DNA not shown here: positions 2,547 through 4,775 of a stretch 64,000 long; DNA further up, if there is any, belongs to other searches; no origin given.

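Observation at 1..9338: Gene cluster that reads as a complete anaerobic pyrogallol/phloroglucinol fermentation pathway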

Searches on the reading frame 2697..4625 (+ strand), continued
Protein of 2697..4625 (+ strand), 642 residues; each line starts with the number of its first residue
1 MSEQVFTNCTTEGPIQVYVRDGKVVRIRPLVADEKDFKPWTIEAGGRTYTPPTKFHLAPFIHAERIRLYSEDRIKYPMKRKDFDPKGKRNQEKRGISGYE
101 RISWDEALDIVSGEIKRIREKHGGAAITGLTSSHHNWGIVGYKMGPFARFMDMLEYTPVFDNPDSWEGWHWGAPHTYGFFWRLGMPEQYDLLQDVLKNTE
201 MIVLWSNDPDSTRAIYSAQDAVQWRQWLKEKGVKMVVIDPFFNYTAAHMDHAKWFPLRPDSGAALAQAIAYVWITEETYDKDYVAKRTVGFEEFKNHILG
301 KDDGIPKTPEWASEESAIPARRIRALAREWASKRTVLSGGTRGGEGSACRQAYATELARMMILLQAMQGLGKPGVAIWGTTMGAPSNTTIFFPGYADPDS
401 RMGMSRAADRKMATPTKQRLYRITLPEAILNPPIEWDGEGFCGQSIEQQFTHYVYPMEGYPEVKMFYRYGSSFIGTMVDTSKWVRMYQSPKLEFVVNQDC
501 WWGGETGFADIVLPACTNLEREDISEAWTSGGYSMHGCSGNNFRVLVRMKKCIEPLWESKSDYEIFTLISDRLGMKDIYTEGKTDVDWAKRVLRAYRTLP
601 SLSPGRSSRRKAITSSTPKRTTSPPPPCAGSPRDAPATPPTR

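Call 50: search_protein_families(library=ncbifam, proteins=[L073:14813-15613:+, L073:16634-17566:+, L073:17656-18621:+, L073:18651-19580:+, L073:13416-14741:+, L073:19543-20544:+, L073:20522-21658:+, L002:230-1117:+, L041:470-1312:+], max_evalue=1e-10)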
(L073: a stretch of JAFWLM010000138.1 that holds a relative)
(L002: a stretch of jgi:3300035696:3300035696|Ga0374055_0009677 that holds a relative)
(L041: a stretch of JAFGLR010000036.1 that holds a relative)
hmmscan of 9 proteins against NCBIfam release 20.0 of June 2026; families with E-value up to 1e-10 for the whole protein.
L073:14813-15613:+ (266 aa): 217 families (the best 25 are shown)
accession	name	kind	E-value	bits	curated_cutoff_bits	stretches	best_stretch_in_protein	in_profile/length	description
NF006070.0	PRK08213.1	subfamily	1.9e-64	217.7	279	1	3-265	6-259/259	gluconate 5-dehydrogenase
NF005559.1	PRK07231.1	subfamily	1.2e-62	211.7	215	1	7-263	2-248/249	glucose 1-dehydrogenase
NF005488.0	PRK07097.1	equivalog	7.9e-59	198.9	369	1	2-264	3-259/266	gluconate 5-dehydrogenase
NF004778.0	PRK06124.1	equivalog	3.2e-57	193.8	303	1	2-264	4-254/256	SDR family oxidoreductase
NF005711.0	PRK07523.1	subfamily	7.6e-54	183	413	1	2-264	3-253/255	SDR family oxidoreductase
NF004198.0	PRK05653.1-3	equivalog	3e-53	180.8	296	1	7-262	5-246/248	3-oxoacyl-ACP reductase FabG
NF005309.0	PRK06841.1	subfamily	3.3e-53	180.8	286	1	3-263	9-253/255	GolD/DthD family dehydrogenase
NF009093.0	PRK12429.1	subfamily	1.8e-52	178.2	258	1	7-264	3-258/259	3-hydroxybutyrate dehydrogenase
NF009466.0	PRK12826.1-2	subfamily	4.3e-52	177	222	1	10-263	4-245/248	3-oxoacyl-ACP reductase FabG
NF005983.0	PRK08085.1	equivalog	3.7e-51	174.2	408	1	1-263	1-251/254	gluconate 5-dehydrogenase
NF004791.0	PRK06138.1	equivalog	1.3e-50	172.1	312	1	6-264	2-251/252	SDR family oxidoreductase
TIGR01963.1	PHB_DH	subfamily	2.1e-49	168.1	307.05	1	10-264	2-254/255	3-hydroxybutyrate dehydrogenase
TIGR01830.1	3oxo_ACP_reduc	equivalog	1.4e-48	165.7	297.75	1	12-262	1-238/239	3-oxoacyl-[acyl-carrier-protein] reductase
NF005390.0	PRK06935.1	equivalog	3.1e-48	164.4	369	1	3-262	9-255/258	2-dehydro-3-deoxy-D-gluconate 5-dehydrogenase KduD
NF004774.0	PRK06114.1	equivalog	4.1e-48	164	360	1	3-263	10-260/262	SDR family oxidoreductase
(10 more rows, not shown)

L073:16634-17566:+ (310 aa): 0 families

L073:17656-18621:+ (321 aa): 19 families
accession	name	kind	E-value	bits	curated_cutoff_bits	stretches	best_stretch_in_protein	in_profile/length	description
NF042925.1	FHMPC_DH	equivalog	1.1e-54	185.8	500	1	8-311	1-301/304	5-formyl-3-hydroxy-2-methylpyridine 4-carboxylate 5-dehydrogenase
NF006125.0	PRK08269.1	equivalog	1.3e-53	182.2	427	1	6-311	4-317/334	3-hydroxybutyryl-CoA dehydrogenase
NF004783.0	PRK06129.1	equivalog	1.7e-51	175.5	347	1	8-313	3-307/315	3-hydroxyacyl-CoA dehydrogenase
NF006124.0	PRK08268.1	subfamily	1.4e-50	172.7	508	1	2-304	2-301/507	3-hydroxyacyl-CoA dehydrogenase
NF004474.0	PRK05808.1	subfamily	1.8e-50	171.9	408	1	6-291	2-283/283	3-hydroxybutyryl-CoA dehydrogenase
NF006722.0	PRK09260.1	equivalog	2.3e-50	171.5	429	1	7-294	2-285/289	3-hydroxyacyl-CoA dehydrogenase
NF006143.0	PRK08293.1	equivalog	8.6e-45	153.3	312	1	6-292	3-289/291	3-hydroxyacyl-CoA dehydrogenase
NF005715.0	PRK07530.1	equivalog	1e-43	149.8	420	1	6-293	3-286/292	3-hydroxybutyryl-CoA dehydrogenase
TIGR02279.1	PaaC-3OHAcCoADH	equivalog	6.1e-42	144.1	669.4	1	5-297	3-292/503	3-hydroxyacyl-CoA dehydrogenase PaaH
NF005875.0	PRK07819.1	subfamily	4.8e-41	141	319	1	5-290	3-286/287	3-hydroxybutyryl-CoA dehydrogenase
NF004699.0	PRK06035.1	equivalog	8.6e-39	133.4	500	1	6-290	2-290/294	3-hydroxyacyl-CoA dehydrogenase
NF008727.0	PRK11730.1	equivalog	1.7e-38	132.5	870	1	2-308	308-610/717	fatty acid oxidation complex subunit alpha FadB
NF008363.0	PRK11154.1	equivalog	2.2e-35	122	869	1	6-314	308-609/708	fatty acid oxidation complex subunit alpha FadJ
NF005716.0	PRK07531.1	equivalog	1.9e-33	116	592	1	6-238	3-232/495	carnitine 3-dehydrogenase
TIGR02441.1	fa_ox_alpha_mit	equivalog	9.6e-33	113.2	964.65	1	5-294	333-617/737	fatty acid oxidation complex subunit alpha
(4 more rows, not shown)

L073:18651-19580:+ (309 aa): 4 families
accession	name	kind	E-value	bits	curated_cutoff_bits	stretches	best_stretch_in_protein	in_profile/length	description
NF052387.1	Lys_ferment_KCE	equivalog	4.3e-70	236.2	382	1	6-291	1-267/267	3-keto-5-aminohexanoate cleavage enzyme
NF053568.1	3OXCoAcCUPNH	equivalog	1.5e-54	185.1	350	1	6-292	3-273/274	3-oxoadipate:acetyl-CoA acetyltransferase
NF052389.1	Lys_KAL_CLE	exception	2e-43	148.7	725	1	6-292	170-437/440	bifunctional 3-aminobutyryl-CoA ammonia lyase/3-keto-5-aminohexanoate cleavage enzyme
NF053538.1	DixhxACActTsKce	equivalog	1.4e-41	142.6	430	2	127-291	139-302/310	3,5-dioxohexanoate:acetyl-CoA acetone transferase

L073:13416-14741:+ (441 aa): 35 families (the best 25 are shown)
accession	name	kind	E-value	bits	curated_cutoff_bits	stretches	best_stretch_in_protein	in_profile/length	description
TIGR01930.1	AcCoA-C-Actrans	subfamily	9.4e-140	465.9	240.55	1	32-438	1-385/385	acetyl-CoA C-acyltransferase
NF004853.0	PRK06205.1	subfamily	1.2e-137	459.3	551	1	27-439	1-402/404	acetyl-CoA C-acetyltransferase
NF004206.0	PRK05656.1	subfamily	1.3e-129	432.7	688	1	27-438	1-391/392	acetyl-CoA C-acetyltransferase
NF006552.0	PRK09051.1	subfamily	8.9e-123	410.4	565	1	27-439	3-394/395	beta-ketothiolase BktB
NF006551.0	PRK09050.1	subfamily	1.6e-112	376.5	605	1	27-438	1-399/401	3-oxoadipyl-CoA thiolase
NF042999.1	bketothiol_BktB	equivalog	2.4e-109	366.2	725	1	28-438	3-392/394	beta-ketothiolase BktB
TIGR02430.1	pcaF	equivalog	2.6e-109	365.9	597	1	28-438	1-398/400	3-oxoadipyl-CoA thiolase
NF006086.0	PRK08235.1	equivalog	6.8e-108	361.2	526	1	27-439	1-392/393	acetyl-CoA C-acetyltransferase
NF006001.0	PRK08131.1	equivalog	6.5e-106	354.6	622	1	27-440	1-400/401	3-oxoadipyl-CoA thiolase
NF006510.0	PRK08947.1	equivalog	1.9e-104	349.7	519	1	27-438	1-385/387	acetyl-CoA C-acyltransferase FadA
NF005805.0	PRK07661.1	equivalog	7.4e-103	344.5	633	1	27-439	1-390/391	acetyl-CoA C-acetyltransferase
NF006553.0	PRK09052.1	equivalog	3.2e-102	342.5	567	1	23-439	1-398/399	acetyl-CoA C-acyltransferase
TIGR02445.1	fadA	equivalog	1.5e-96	323.7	591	1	30-438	2-383/385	acetyl-CoA C-acyltransferase FadA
NF005033.0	PRK06445.1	equivalog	1.2e-95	321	511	1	49-438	30-393/395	acetyl-CoA C-acetyltransferase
NF005152.0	PRK06633.1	equivalog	1.4e-94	316.9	675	1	28-438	3-390/392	acetyl-CoA C-acetyltransferase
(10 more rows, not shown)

L073:19543-20544:+ (333 aa): 9 families
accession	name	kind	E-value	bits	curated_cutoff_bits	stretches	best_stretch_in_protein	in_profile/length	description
NF004472.0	PRK05805.1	subfamily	1.5e-121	405.1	399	1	31-330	1-300/302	phosphate butyryltransferase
TIGR02706.1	P_butyryltrans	equivalog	1.2e-113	379.1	410.5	1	36-328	2-294/294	phosphate butyryltransferase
NF005837.0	PRK07742.1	equivalog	6.3e-103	344.2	409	1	35-328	3-297/299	phosphate butyryltransferase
NF006045.0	PRK08190.1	subfamily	2.4e-102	343.2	282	1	17-331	146-460/467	bifunctional enoyl-CoA hydratase/phosphate acetyltransferase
NF008852.0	PRK11890.1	subfamily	4.7e-95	318.3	413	1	34-331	9-306/315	phosphate acetyltransferase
TIGR02709.1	branched_ptb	equivalog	8.8e-50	169.8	475.15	1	96-324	43-268/271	branched-chain phosphotransacylase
NF007233.1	PRK09653.1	subfamily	6.1e-22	78.6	310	1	152-324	146-315/319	phosphotransacetylase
TIGR00651.1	pta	equivalog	2.2e-18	66.8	311.2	1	155-323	134-302/304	phosphate acetyltransferase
NF004167.0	PRK05632.1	equivalog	4.1e-14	52.1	418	0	166-330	542-705/708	phosphate acetyltransferase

L073:20522-21658:+ (378 aa): 4 families
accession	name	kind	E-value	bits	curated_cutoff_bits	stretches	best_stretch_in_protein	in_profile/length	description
NF002834.0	PRK03011.1-5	subfamily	1.7e-131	438.6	222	1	10-364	2-356/357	butyrate kinase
TIGR02707.1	butyr_kinase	equivalog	1.8e-127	425.2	289.1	1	12-361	1-350/351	butyrate kinase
TIGR00016.1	ackA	subfamily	2.8e-18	65.8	293.4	1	170-317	192-341/405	acetate/propionate family kinase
NF009099.0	PRK12440.1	equivalog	5.8e-13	48.6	693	1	171-315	187-331/397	acetate/propionate family kinase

L002:230-1117:+ (295 aa): 0 families

L041:470-1312:+ (280 aa): 4 families
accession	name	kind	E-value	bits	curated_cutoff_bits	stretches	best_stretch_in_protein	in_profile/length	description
NF052387.1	Lys_ferment_KCE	equivalog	6.6e-87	291.3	382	1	3-276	1-267/267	3-keto-5-aminohexanoate cleavage enzyme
NF053538.1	DixhxACActTsKce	equivalog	4.7e-68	229.5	430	2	118-276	142-302/310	3,5-dioxohexanoate:acetyl-CoA acetone transferase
NF053568.1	3OXCoAcCUPNH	equivalog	1.1e-59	202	350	1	3-277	3-273/274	3-oxoadipate:acetyl-CoA acetyltransferase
NF052389.1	Lys_KAL_CLE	exception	2.8e-57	194.4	725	1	3-276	170-436/440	bifunctional 3-aminobutyryl-CoA ammonia lyase/3-keto-5-aminohexanoate cleavage enzyme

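Call 60: search_protein_families(library=pfam, proteins=[L013:13534-14220:+, L013:16453-17721:+, L013:18791-20725:+, L013:20725-22526:+, L010:9799-11064:+, L010:1571-3919:+, L041:10088-11326:-, L041:11504-13450:-, L016:13400-14185:+, L016:16311-17693:+], max_evalue=0.000001)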
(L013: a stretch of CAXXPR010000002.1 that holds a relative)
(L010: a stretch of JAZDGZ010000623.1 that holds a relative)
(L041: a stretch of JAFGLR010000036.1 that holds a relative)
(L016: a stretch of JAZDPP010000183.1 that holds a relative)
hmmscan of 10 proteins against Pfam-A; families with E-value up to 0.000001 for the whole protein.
L013:13534-14220:+ (228 aa): 2 families
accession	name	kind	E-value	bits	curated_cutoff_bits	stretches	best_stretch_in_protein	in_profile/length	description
PF13549.11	ATP-grasp_5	-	9.8e-86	287.1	27.6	1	8-227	2-221/221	ATP-grasp domain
PF08442.15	ATP-grasp_2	-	7.6e-07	29.4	29.5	0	16-133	2-123/202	ATP-grasp domain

L013:16453-17721:+ (422 aa): 2 families
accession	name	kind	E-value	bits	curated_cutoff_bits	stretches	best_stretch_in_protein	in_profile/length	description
PF00108.29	Thiolase_N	-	6.2e-72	242.5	26.4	1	6-288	1-260/260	Thiolase, N-terminal domain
PF02803.24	Thiolase_C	-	5.6e-37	126.5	27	1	296-421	2-123/123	Thiolase, C-terminal domain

L013:18791-20725:+ (644 aa): 8 families
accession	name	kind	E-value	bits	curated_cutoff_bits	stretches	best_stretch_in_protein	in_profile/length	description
PF00724.26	Oxidored_FMN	-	2.4e-66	224.8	27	1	7-332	4-338/342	NADH:flavin oxidoreductase / NADH oxidase family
PF07992.20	Pyr_redox_2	-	2.3e-32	113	26.1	2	382-615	2-248/291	Pyridine nucleotide-disulphide oxidoreductase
PF13738.12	Pyr_redox_3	-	4.6e-16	59.4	30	1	464-607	122-273/305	Pyridine nucleotide-disulphide oxidoreductase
PF00070.33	Pyr_redox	-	8.8e-15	55.4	22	1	510-578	4-71/82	Pyridine nucleotide-disulphide oxidoreductase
PF12831.13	FAD_oxidored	-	7.2e-12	45.7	27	0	383-419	2-38/416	FAD dependent oxidoreductase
PF01266.30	DAO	-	6.1e-10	39.6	27.9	0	382-416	1-35/353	FAD dependent oxidoreductase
PF03486.20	HI0933_like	-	3e-08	33.9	50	0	382-416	2-36/244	HI0933-like protein Rossmann domain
PF13450.12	NAD_binding_8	-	8.7e-08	32.8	21.9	0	386-422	2-38/68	NAD(P)-binding Rossmann-like domain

L013:20725-22526:+ (600 aa): 2 families
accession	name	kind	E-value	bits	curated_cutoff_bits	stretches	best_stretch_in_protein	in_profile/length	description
PF08495.15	FIST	-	1.7e-38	132.9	23.2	1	35-228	2-188/189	FIST N domain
PF10442.14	FIST_C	-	7.8e-27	94.4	28.5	1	233-360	3-131/131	FIST C domain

L010:9799-11064:+ (421 aa): 2 families
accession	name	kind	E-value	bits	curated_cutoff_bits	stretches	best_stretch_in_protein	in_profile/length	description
PF00108.29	Thiolase_N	-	2.6e-67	227.4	26.4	1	4-285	1-259/260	Thiolase, N-terminal domain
PF02803.24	Thiolase_C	-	2e-32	111.9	27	1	294-418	2-122/123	Thiolase, C-terminal domain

L010:1571-3919:+ (782 aa): 3 families
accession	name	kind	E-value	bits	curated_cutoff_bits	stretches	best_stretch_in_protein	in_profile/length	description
PF00384.28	Molybdopterin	-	5.9e-38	131.2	24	1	102-542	1-353/353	Molybdopterin oxidoreductase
PF01568.27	Molydop_binding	-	4.1e-17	62.6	26.8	1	650-730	2-82/110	Molydopterin dinucleotide binding domain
PF04879.21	Molybdop_Fe4S4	-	1e-11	45.1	22.7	1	46-99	2-55/55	Molybdopterin oxidoreductase Fe4S4 domain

L041:10088-11326:- (412 aa): 1 family
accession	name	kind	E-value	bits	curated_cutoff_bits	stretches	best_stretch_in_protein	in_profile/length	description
PF09861.14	Lar_N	-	1.6e-57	194.5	23.3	1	11-202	1-194/204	Lactate racemase N-terminal domain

L041:11504-13450:- (648 aa): 2 families
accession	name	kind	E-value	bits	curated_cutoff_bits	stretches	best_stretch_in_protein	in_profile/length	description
PF00012.26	HSP70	-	1.8e-253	842.7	20.6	1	4-604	1-599/599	Hsp70 protein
PF06723.19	MreB_Mbl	-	1.2e-14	54.4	27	1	139-245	92-193/327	MreB/Mbl protein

L016:13400-14185:+ (261 aa): 1 family
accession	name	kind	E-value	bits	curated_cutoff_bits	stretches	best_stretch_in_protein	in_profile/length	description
PF04199.19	Cyclase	-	4.4e-35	121.4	23.1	1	12-172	1-141/142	Putative cyclase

L016:16311-17693:+ (460 aa): 3 families
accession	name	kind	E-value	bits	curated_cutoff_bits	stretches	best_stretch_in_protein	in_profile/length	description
PF13607.11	Succ_CoA_lig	-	4.1e-43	146.9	27.4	1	152-290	1-138/138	Succinyl-CoA ligase like flavodoxin domain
PF13380.12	CoA_binding_2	-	6.3e-25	88.3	22.8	1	9-135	1-114/116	CoA binding domain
PF02629.25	CoA_binding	-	3.5e-13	50.6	22.3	1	7-98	2-95/97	CoA binding domain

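Call 65: search_solved_structures(query=L073:14813-15613:+, max_evalue=1e-38)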
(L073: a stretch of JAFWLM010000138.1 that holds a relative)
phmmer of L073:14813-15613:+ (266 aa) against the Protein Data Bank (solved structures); distinct sequences matched with E-value up to 1e-38: 8.
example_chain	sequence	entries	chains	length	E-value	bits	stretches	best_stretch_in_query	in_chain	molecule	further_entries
1vl8_A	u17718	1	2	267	3.4e-47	164.6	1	2-264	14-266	Gluconate 5-dehydrogenase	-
9kd1_A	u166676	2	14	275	8.6e-46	159.9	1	5-264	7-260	Oxidoreductase, short chain dehydrogenase/reductase family protein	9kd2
4z9x_A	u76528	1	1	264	3.6e-45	157.9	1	1-264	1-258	Gluconate 5-dehydrogenase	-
3cxr_A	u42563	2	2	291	8.9e-42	146.8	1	4-264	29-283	Dehydrogenase with different specificities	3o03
5g4k_B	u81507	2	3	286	2.5e-40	142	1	3-261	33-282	OXIDOREDUCTASE, SHORT CHAIN DEHYDROGENASE/REDUCTASE FAMILY PROTEIN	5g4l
4u8g_A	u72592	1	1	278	6.2e-40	140.8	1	3-264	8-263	Putative uncharacterized protein gbs1891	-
5g4k_A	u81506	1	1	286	8.9e-40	140.2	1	3-261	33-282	OXIDOREDUCTASE, SHORT CHAIN DEHYDROGENASE/REDUCTASE FAMILY PROTEIN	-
4ibo_A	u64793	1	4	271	3.1e-39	138.5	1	4-264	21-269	Gluconate dehydrogenase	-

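Call 71: find_related_loci(query=A2, collection=metagenome_contigs, flank=10000)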
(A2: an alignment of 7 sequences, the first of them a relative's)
Query A2 (295 aa) in metagenome_contigs; peptide patterns used: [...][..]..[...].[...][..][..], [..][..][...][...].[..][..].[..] (x = any residue, [..] = any of these).
600 stretches matched a pattern (row limit reached: there are more); 346 encode a relative of the query (tblastn E <= 1e-3); the best 80 are kept; 80 distinct loci.
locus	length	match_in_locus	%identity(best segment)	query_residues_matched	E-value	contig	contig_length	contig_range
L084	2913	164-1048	100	1-295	0e+0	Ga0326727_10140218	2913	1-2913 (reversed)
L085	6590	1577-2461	94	1-295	0e+0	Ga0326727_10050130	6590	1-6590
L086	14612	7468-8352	94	1-295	0e+0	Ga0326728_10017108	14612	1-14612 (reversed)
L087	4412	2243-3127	87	1-295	0e+0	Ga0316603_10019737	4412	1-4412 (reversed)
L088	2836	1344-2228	86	1-295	0e+0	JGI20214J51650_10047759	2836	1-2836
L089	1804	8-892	87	1-295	0e+0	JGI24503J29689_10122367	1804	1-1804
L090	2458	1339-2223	86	1-295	0e+0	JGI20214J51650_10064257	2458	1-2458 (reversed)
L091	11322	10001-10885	86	1-295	6e-180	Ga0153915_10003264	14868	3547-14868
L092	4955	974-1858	86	1-295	0e+0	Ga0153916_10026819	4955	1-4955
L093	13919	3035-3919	86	1-295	8e-179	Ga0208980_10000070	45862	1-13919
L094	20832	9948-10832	84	1-295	6e-177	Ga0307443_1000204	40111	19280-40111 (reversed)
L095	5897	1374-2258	84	1-295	7e-179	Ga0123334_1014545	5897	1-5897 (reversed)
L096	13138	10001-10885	84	1-295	1e-175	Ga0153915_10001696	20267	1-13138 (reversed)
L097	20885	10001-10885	83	1-295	3e-175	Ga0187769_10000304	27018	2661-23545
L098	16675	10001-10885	84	1-295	2e-174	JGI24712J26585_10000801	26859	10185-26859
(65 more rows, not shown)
